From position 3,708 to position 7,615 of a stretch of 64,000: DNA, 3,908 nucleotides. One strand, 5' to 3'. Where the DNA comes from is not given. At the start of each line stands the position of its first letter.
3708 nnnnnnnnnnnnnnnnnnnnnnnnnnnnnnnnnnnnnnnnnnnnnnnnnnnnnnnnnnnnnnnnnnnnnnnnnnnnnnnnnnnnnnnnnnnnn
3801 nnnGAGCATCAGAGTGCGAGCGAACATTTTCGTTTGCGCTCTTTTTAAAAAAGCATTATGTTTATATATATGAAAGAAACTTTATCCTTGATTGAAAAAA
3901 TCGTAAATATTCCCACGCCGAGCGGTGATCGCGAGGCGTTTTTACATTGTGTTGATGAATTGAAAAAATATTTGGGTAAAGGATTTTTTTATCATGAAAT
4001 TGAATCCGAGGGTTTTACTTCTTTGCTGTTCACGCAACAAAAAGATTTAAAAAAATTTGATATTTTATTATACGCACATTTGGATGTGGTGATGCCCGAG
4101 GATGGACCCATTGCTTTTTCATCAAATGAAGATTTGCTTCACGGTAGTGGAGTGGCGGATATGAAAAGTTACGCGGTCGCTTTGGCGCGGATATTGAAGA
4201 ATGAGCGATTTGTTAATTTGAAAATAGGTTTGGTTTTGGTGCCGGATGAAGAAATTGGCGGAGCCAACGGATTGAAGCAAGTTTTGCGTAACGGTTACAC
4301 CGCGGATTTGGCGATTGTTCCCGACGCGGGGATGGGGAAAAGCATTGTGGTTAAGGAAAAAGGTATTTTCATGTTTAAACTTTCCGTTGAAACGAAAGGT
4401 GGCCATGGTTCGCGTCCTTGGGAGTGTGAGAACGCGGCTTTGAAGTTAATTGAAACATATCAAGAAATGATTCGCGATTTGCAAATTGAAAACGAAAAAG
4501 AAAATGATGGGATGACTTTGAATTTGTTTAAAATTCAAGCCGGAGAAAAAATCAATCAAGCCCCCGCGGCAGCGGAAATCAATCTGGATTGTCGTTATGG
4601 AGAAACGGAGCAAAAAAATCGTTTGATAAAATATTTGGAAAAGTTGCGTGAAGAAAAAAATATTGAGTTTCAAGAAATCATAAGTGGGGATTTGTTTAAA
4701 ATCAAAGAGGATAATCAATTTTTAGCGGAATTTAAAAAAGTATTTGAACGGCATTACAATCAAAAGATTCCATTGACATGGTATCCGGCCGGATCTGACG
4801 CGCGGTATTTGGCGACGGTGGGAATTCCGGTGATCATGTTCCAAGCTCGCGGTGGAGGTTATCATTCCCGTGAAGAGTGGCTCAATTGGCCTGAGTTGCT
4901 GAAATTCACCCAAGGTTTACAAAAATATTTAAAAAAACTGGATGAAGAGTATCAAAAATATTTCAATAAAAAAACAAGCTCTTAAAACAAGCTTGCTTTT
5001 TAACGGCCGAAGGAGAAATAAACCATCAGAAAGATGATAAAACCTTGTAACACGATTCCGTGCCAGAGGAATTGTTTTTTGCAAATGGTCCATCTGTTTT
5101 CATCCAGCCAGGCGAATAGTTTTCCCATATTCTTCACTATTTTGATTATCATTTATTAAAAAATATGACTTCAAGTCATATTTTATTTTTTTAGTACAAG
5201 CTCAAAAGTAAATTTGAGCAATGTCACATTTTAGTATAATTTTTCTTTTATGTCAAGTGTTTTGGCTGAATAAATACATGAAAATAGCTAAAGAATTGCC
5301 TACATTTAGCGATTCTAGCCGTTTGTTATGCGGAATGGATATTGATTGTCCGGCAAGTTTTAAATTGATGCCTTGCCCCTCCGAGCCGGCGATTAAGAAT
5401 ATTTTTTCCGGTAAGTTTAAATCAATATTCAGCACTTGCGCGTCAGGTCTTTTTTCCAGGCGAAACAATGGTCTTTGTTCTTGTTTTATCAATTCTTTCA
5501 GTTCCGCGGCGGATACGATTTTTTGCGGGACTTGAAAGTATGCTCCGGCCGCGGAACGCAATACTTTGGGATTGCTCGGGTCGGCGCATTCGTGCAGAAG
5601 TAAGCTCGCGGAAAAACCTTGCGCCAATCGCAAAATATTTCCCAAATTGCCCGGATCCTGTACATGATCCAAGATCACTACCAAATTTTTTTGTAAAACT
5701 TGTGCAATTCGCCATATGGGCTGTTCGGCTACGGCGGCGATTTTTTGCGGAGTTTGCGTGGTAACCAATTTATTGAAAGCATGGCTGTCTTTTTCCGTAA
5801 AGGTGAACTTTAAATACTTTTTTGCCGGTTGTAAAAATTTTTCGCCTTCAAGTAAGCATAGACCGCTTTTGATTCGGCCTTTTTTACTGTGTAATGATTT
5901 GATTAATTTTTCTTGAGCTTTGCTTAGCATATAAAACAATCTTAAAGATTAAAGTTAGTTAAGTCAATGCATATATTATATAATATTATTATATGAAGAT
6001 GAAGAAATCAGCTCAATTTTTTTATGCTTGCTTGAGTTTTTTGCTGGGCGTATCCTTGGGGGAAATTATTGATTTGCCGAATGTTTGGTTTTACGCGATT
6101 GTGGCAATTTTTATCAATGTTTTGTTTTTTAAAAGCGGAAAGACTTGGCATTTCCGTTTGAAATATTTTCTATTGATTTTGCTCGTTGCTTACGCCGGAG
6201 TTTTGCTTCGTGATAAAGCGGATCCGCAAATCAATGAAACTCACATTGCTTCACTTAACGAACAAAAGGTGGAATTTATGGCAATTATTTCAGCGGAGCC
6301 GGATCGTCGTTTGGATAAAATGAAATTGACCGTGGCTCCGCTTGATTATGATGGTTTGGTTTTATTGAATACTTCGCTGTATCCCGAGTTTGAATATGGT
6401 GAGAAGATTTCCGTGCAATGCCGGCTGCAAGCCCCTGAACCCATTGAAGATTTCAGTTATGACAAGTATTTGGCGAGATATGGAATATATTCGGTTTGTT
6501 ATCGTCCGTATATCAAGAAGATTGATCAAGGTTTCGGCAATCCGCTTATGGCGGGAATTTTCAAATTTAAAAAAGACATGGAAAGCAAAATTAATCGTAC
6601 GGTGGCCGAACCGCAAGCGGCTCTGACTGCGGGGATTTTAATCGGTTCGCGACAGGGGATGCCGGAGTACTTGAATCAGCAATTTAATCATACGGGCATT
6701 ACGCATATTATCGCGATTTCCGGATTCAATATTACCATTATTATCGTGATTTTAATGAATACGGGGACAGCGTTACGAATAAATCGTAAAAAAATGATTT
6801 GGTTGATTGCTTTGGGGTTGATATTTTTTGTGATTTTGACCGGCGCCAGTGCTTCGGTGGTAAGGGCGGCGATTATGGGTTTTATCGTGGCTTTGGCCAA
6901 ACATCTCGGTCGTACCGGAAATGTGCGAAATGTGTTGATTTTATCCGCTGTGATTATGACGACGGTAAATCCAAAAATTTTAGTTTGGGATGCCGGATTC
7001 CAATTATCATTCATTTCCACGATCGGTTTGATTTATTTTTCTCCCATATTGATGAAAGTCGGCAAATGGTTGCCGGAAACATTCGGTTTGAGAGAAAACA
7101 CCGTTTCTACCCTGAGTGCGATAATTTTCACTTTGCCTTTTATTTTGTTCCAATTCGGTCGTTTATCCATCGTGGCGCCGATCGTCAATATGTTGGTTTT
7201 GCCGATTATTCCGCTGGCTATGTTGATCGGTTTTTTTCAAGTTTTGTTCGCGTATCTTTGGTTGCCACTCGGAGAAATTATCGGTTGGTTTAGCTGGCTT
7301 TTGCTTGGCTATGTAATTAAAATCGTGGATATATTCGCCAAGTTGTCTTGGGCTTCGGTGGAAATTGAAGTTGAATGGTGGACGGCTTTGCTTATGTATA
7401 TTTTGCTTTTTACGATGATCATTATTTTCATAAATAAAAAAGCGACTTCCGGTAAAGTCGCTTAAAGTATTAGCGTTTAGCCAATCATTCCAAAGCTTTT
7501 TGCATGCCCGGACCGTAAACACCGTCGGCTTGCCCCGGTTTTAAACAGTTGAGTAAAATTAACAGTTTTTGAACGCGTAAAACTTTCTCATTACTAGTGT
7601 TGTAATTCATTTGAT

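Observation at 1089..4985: FemAB-like transferase, ATP-grasp ligase and M20 peptidase in one co-directional cluster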

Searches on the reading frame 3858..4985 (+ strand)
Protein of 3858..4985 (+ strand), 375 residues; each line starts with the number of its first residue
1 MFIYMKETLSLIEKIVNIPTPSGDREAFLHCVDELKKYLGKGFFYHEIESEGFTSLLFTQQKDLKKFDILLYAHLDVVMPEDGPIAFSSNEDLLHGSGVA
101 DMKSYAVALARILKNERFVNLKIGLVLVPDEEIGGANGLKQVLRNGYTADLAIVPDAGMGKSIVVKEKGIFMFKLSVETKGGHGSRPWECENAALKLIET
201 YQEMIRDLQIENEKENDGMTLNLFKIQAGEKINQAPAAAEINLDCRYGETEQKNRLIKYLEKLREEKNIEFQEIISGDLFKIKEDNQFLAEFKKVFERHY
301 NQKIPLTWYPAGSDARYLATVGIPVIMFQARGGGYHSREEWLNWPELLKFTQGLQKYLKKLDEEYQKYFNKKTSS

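Call 3: search_protein_families(library=pfam, proteins=[window:3858-4985:+], max_evalue=0.01)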
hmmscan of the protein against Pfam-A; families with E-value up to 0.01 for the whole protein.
window:3858-4985:+ (375 aa): 2 families
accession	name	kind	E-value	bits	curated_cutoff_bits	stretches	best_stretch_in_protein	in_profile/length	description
PF01546.33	Peptidase_M20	-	2.6e-22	80.2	24.6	1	70-359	1-205/206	Peptidase family M20/M25/M40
PF07687.19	M20_dimer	-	4.4e-12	46.3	21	1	166-269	2-104/107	Peptidase dimerisation domain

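Call 4: search_protein_families(library=ncbifam, proteins=[window:3858-4985:+], max_evalue=0.01)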
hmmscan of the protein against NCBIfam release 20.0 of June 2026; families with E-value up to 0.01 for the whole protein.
window:3858-4985:+ (375 aa): 45 families (the best 25 are shown)
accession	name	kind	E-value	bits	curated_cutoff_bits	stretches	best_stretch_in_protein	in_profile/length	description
TIGR01910.1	DapE-ArgE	subfamily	2.7e-35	122.3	217.6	1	10-351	2-371/373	ArgE/DapE family deacylase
NF006399.0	PRK08651.1-2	equivalog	5.5e-34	117.9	381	1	7-360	5-403/405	succinyl-diaminopimelate desuccinylase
NF009557.0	PRK13009.1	equivalog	3.8e-26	92.1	284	1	6-361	3-374/377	succinyl-diaminopimelate desuccinylase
NF006400.0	PRK08651.1-3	equivalog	8.7e-24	84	374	1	72-361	89-406/410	succinyl-diaminopimelate desuccinylase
NF006365.0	PRK08588.1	subfamily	2.3e-23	83.1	289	1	74-359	72-378/383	succinyl-diaminopimelate desuccinylase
NF010589.0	PRK13983.1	equivalog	3.3e-21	75.7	333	1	63-349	82-397/409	M20 family metallo-hydrolase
NF005602.0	PRK07338.1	equivalog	4e-21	75.1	357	1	55-347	83-385/409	hydrolase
TIGR01900.1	dapE-gram_pos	equivalog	7.9e-21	74.3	304.2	1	7-359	4-351/351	succinyl-diaminopimelate desuccinylase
TIGR01246.1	dapE_proteo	equivalog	8.9e-21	74.3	361.8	1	31-360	21-369/370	succinyl-diaminopimelate desuccinylase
NF004788.0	PRK06133.1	subfamily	2.8e-20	72.7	349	1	7-342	45-394/417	glutamate carboxypeptidase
TIGR01880.1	Ac-peptdase-euk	subfamily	9.3e-19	67.4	338.6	1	68-329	74-363/401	N-acyl-aliphatic-L-amino acid amidohydrolase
NF005306.0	PRK06837.1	subfamily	8.3e-17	61.1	376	1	68-355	99-415/427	ArgE/DapE family deacylase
NF001747.0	PRK00466.1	equivalog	2.5e-16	59.4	288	1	10-271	14-254/346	N-acetyl-lysine deacetylase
NF005710.0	PRK07522.1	subfamily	5.7e-16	58.6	412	1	6-266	8-285/391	acetylornithine deacetylase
TIGR01902.1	dapE-lys-deAc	subfamily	3.3e-15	56.2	163.1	1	11-299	2-274/340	N-acetyl-ornithine/N-acetyl-lysine deacetylase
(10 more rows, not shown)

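Call 56: search_solved_structures(query=window:3858-4985:+, max_evalue=0.00001)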
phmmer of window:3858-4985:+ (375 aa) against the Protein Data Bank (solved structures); distinct sequences matched with E-value up to 0.00001: 9.
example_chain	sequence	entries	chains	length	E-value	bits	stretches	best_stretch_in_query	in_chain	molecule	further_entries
2rb7_A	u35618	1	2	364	9.8e-31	110.1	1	6-363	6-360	Peptidase, M20/M25/M40 family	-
1cg2_A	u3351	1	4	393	1.8e-13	53.2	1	9-339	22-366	CARBOXYPEPTIDASE G2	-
6xj5_A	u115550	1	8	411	3e-13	52.5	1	9-339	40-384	Carboxypeptidase G2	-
7m6u_A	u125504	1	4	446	1.5e-11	47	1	68-339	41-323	Carboxypeptidase G2 circular permuation pro-domain fusion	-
3ct9_A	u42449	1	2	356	6.9e-11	44.8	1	7-255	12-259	Acetylornithine deacetylase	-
7uoi_A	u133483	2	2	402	1.1e-08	37.5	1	6-317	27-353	succinyl-diaminopimelate desuccinylase | Probable succinyl-diaminopimelate desuccinylase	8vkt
3tx8_A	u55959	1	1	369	9.9e-08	34.4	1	8-263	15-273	Succinyl-diaminopimelate desuccinylase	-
3pfo_A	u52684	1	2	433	5.1e-07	32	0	48-248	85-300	putative acetylornithine deacetylase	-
7ljh_A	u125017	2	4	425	2.3e-06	29.9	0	12-199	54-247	Poly(Aspartic acid) hydrolase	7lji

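Call 85: search_protein_families(library=padloc, proteins=[window:3858-4985:+], max_evalue=0.01)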
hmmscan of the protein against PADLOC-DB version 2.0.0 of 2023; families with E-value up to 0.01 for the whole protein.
window:3858-4985:+ (375 aa): 0 families

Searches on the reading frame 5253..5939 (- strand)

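Call 3: search_protein_families(library=pfam, proteins=[window:5253-5939:-], max_evalue=0.01)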
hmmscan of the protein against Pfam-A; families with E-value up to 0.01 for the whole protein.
window:5253-5939:- (228 aa): 2 families
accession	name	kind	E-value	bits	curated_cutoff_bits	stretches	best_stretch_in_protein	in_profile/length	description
PF00588.24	SpoU_methylase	-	3.1e-27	95.8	29.7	1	86-222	2-142/142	SpoU rRNA Methylase family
PF22435.1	MRM3-like_sub_bind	-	4.1e-06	27.6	27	1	11-40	5-34/84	MRM3-like substrate binding domain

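Call 4: search_protein_families(library=ncbifam, proteins=[window:5253-5939:-], max_evalue=0.01)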
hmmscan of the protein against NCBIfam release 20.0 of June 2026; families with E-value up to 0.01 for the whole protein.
window:5253-5939:- (228 aa): 8 families
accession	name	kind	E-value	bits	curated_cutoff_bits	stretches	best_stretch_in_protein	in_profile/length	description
TIGR00186.1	rRNA_methyl_3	equivalog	7.5e-22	78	160.15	1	33-224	34-236/240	23S rRNA (guanosine(2251)-2'-O)-methyltransferase RlmB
NF000477.1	NshR_TsnR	equivalog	1.5e-12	47.5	425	1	52-221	81-257/266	NshR/TsnR family 23S rRNA methyltransferase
TIGR00185.1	tRNA_yibK_trmL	equivalog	2.3e-09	37.3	190.6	1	88-224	4-144/154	tRNA (uridine(34)/cytosine(34)/5-carboxymethylaminomethyluridine(34)-2'-O)-methyltransferase TrmL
NF008386.0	PRK11181.1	equivalog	1e-07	31.5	366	1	69-221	79-235/244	23S rRNA (guanosine(2251)-2'-O)-methyltransferase RlmB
NF000035.1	nosihep_NshR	exception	2e-06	27.5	500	1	55-221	84-257/274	NshR family nosiheptide/thiostrepton resistance 23S rRNA methyltransferase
NF008117.0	PRK10864.1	equivalog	7.4e-05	22.1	267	1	79-220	190-334/344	tRNA/rRNA methyltransferase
NF008295.0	PRK11081.1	equivalog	0.00013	21.6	227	1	77-222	8-159/230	tRNA (guanosine(18)-2'-O)-methyltransferase TrmH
TIGR00050.1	rRNA_methyl_1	subfamily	0.0043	17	167.15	0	85-224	4-153/233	TrmJ/YjtD family RNA methyltransferase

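Call 85: search_protein_families(library=padloc, proteins=[window:5253-5939:-], max_evalue=0.01)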
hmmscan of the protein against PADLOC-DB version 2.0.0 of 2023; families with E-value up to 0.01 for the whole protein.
window:5253-5939:- (228 aa): 0 families

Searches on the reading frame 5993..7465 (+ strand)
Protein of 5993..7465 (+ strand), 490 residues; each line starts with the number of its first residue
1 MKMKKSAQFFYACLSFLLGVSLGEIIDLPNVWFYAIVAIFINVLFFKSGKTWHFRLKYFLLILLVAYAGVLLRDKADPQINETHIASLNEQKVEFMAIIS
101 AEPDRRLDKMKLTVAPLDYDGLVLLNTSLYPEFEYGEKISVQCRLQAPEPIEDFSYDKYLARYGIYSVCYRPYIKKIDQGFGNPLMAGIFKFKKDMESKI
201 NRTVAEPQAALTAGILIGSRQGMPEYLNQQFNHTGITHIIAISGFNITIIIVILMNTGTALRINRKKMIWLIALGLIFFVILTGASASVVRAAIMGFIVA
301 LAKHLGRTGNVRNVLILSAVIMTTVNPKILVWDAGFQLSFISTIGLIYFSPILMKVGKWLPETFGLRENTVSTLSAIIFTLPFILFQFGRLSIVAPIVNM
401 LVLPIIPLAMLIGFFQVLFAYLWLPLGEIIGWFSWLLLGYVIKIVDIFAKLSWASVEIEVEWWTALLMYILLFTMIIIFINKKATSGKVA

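Call 3: search_protein_families(library=pfam, proteins=[window:5993-7465:+], max_evalue=0.01)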
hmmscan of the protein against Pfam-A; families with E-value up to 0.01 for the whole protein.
window:5993-7465:+ (490 aa): 2 families
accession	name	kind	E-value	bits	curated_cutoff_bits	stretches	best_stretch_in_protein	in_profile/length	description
PF03772.21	Competence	-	1.9e-53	182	23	1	216-480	2-267/270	Competence protein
PF13567.11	DUF4131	-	2.1e-08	34.4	31.6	1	31-170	7-158/165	Domain of unknown function (DUF4131)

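Call 4: search_protein_families(library=ncbifam, proteins=[window:5993-7465:+], max_evalue=0.01)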
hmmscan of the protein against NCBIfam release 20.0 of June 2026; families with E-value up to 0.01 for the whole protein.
window:5993-7465:+ (490 aa): 4 families
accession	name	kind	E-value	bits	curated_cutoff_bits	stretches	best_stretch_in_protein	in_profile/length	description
TIGR00360.1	ComEC_N-term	subfamily_domain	1.4e-23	84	36.5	1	236-412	1-170/171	ComEC/Rec2-related protein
TIGR00361.1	ComEC_Rec2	equivalog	9.8e-21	73.5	190.05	1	154-481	83-409/663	DNA internalization-related competence protein ComEC/Rec2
NF045979.1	ComEC_MAG0480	equivalog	1.4e-14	53.7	150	1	215-482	202-457/461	MAG0480 family ComEC-like protein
NF008580.0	PRK11539.1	equivalog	0.00045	18.7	969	1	194-464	184-461/758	ComEC family protein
